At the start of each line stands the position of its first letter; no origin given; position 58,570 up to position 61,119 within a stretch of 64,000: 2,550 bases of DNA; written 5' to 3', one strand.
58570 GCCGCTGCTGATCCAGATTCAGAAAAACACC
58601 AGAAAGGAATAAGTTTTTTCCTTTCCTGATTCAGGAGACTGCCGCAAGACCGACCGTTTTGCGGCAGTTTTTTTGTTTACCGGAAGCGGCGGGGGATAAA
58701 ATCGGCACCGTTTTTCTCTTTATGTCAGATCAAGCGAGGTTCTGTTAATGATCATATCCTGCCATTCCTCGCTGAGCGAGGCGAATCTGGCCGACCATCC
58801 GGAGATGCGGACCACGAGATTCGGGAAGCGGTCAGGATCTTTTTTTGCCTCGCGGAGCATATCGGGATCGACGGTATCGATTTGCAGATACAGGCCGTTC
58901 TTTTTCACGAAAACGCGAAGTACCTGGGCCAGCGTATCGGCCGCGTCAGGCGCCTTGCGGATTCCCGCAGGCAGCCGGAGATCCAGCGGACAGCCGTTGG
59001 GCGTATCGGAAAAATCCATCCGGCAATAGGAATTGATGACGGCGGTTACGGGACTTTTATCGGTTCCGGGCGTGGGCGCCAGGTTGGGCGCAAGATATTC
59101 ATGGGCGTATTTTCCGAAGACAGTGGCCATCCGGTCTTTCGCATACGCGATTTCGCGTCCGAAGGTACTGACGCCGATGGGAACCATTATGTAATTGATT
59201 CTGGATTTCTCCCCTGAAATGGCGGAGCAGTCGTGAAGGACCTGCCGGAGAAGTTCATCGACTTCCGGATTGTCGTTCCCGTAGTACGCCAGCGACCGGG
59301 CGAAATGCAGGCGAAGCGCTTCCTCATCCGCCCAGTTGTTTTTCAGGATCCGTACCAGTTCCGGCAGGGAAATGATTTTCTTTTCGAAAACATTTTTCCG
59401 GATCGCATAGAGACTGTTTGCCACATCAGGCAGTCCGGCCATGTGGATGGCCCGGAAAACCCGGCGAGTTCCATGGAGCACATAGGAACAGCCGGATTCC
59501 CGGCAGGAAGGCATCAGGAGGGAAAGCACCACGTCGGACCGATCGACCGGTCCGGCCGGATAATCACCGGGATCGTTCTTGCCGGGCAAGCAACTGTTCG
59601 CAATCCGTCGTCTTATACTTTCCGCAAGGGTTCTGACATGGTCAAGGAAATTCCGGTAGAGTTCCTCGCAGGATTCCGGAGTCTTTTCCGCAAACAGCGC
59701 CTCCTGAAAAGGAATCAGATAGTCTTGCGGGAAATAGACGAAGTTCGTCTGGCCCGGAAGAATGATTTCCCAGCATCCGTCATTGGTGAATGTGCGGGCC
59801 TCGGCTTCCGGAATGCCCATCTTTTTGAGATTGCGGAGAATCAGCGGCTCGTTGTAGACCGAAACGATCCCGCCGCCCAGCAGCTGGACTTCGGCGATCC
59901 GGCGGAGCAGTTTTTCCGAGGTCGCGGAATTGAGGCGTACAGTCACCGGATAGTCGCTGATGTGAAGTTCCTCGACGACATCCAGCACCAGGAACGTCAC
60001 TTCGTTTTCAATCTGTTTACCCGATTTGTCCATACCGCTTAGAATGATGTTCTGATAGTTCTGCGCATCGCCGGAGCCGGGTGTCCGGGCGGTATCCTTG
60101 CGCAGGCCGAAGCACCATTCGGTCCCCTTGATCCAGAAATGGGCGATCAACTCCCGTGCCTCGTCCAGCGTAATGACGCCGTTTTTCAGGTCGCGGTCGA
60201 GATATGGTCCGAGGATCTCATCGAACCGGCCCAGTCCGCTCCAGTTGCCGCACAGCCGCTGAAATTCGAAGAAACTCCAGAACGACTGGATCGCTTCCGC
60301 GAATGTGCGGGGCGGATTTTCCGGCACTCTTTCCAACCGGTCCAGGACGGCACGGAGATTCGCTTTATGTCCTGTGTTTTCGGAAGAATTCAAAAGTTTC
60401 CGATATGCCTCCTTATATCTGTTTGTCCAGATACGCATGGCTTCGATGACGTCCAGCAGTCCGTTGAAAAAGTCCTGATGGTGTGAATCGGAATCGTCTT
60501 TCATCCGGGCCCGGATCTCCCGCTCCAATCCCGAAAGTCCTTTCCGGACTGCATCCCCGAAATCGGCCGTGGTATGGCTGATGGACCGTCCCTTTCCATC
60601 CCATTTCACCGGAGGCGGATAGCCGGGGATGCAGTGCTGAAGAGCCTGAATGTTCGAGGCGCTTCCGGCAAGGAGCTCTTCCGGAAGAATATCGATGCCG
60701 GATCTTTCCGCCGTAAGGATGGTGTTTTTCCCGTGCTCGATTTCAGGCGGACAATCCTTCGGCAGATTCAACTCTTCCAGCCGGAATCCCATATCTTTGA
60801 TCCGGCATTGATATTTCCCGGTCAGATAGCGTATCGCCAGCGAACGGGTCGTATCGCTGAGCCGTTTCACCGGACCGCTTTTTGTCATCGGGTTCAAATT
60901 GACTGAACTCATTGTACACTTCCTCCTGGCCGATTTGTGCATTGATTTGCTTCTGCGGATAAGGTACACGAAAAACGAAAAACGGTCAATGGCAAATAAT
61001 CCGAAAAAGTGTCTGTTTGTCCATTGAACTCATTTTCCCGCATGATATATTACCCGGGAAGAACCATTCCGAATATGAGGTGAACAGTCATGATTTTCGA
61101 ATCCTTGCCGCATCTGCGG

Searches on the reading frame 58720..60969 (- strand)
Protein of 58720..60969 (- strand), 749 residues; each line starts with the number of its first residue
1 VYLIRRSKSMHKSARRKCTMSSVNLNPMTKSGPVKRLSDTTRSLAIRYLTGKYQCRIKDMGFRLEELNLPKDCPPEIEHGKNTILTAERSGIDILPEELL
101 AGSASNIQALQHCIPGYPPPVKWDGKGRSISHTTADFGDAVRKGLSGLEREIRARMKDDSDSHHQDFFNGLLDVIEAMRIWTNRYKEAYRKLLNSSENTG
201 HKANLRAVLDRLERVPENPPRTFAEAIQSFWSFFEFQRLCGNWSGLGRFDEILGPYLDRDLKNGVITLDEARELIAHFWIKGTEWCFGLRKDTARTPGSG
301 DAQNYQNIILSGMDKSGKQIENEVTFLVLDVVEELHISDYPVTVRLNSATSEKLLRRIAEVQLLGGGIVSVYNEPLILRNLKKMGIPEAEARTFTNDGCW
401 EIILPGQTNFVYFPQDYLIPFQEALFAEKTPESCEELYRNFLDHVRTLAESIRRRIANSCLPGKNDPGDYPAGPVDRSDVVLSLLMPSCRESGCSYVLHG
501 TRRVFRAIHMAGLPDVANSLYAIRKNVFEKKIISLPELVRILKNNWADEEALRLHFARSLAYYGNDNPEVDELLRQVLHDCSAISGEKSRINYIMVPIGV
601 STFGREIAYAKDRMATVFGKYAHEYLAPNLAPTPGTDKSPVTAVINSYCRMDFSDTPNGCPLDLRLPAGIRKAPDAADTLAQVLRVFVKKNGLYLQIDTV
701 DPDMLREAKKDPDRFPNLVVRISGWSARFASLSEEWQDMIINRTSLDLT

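Call 93: search_protein_families(library=pfam, proteins=[window:58720-60969:-], max_evalue=0.001)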
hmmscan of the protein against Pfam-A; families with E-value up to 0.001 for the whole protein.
window:58720-60969:- (749 aa): 2 families
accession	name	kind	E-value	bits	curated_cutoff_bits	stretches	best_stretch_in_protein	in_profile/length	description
PF02901.20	PFL-like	-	3.8e-83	280.7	24.3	2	129-410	156-441/647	Pyruvate formate lyase-like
PF01228.26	Gly_radical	-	1.4e-14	54.9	22.2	1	627-729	2-105/106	Glycine radical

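Call 96: search_solved_structures(query=window:58720-60915:-, max_evalue=1e-10)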
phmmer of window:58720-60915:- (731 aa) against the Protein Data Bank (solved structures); distinct sequences matched with E-value up to 1e-10: 33.
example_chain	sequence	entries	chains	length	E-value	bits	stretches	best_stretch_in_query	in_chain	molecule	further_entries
8id1_A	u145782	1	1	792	1.3e-62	215.1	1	112-727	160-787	Formate C-acetyltransferase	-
5i2a_A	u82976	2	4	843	2.6e-58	200.9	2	111-529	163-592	Diol-dehydratase | Diol dehydratase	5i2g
9f3w_A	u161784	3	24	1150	2.7e-57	197.5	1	125-728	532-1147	Choline trimethylamine-lyase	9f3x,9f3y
6vxc_A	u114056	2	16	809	7.9e-57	196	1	113-727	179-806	Trans-4-hydroxy-L-proline dehydratase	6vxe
8yjo_A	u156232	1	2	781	3.8e-55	190.5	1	113-727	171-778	Probable dehydratase PflD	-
2f3o_A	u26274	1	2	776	4.9e-54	186.8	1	111-727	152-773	pyruvate formate-lyase 2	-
1r8w_A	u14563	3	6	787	7.7e-53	182.8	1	111-726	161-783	glycerol dehydratase | B12-independent glycerol dehydratase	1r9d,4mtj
8iof_A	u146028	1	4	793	4.4e-51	177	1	115-729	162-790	Benzylsuccinate synthase alpha subunit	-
9rco_A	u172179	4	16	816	4.1e-50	173.8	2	464-727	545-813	Glycyl radical protein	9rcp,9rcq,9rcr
7vua_A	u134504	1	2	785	5.1e-50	173.5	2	467-726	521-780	HplG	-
5a0z_A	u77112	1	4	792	5.6e-50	173.4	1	125-728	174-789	CHOLINE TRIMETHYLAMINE LYASE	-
5a0u_A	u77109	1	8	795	5.7e-50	173.4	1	125-728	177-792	CHOLINE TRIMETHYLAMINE LYASE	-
6lon_B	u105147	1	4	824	1e-45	159.3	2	110-392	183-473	PFL2/glycerol dehydratase family glycyl radical enzyme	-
6xs4_A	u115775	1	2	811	4.6e-44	153.8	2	460-727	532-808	Formate C-acetyltransferase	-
9ht9_A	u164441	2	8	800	5.1e-44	153.7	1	123-728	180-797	Choline trimethylamine-lyase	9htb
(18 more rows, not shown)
